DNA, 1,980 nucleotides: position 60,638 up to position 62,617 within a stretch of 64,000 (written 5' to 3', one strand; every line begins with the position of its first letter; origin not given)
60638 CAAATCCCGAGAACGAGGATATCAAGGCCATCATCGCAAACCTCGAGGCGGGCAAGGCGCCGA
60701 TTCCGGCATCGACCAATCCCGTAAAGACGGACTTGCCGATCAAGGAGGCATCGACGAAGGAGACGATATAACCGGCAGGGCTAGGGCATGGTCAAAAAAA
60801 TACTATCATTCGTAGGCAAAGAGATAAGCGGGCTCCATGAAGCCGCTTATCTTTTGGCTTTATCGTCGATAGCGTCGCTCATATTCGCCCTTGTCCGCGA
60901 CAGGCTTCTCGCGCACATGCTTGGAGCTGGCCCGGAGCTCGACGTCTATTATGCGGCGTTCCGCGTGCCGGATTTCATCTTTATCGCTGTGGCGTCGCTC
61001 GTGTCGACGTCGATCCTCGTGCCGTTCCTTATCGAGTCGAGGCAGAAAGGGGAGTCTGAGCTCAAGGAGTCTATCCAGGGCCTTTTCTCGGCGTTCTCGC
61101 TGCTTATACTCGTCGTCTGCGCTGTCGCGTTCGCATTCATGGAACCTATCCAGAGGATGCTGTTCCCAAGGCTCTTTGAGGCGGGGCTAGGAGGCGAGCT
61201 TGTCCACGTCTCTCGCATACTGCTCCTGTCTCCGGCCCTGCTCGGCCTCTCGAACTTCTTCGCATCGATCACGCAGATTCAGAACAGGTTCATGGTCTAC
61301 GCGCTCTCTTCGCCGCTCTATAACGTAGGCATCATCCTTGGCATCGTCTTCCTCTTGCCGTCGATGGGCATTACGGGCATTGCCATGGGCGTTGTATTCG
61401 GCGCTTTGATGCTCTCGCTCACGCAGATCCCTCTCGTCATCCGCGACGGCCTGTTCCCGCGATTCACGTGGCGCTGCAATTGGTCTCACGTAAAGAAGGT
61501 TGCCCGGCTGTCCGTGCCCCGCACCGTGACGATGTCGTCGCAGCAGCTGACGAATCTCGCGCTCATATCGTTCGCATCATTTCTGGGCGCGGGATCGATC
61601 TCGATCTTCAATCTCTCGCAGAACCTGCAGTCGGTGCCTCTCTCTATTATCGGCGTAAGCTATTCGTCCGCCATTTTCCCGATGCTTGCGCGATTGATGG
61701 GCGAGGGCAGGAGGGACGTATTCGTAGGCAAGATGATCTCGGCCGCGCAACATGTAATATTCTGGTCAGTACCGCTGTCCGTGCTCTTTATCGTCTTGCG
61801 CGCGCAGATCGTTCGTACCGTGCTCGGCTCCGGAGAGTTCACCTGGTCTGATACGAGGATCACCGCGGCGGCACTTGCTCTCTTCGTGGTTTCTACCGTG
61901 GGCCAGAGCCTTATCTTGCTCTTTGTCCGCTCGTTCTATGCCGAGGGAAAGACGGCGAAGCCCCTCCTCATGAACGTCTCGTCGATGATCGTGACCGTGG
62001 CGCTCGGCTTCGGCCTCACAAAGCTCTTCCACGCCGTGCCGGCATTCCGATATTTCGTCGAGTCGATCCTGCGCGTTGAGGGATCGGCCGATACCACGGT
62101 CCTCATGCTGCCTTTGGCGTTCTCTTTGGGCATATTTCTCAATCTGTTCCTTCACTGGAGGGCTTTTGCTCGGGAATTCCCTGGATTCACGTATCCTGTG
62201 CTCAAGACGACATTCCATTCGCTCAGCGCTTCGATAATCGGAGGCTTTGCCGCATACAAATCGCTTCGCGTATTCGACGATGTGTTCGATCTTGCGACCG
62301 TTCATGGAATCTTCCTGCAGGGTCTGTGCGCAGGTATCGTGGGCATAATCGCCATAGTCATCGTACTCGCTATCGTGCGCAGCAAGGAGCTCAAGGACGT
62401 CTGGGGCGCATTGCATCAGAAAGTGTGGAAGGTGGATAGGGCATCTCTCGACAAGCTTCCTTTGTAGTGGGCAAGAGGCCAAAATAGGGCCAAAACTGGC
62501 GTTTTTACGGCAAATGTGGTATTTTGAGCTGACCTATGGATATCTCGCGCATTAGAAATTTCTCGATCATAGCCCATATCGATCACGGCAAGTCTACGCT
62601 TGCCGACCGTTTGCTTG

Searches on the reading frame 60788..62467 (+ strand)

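Call 62: search_protein_families(library=pfam, proteins=[window:60788-62467:+], max_evalue=0.00001)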
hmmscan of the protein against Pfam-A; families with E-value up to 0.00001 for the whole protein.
window:60788-62467:+ (559 aa): 2 families
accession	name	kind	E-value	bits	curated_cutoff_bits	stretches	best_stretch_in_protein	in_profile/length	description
PF03023.19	MurJ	-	2.2e-59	201.7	27.4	1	41-478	1-417/451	Lipid II flippase MurJ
PF01943.22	Polysacc_synt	-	2.4e-07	30.9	28.2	1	87-304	64-274/274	Polysaccharide biosynthesis protein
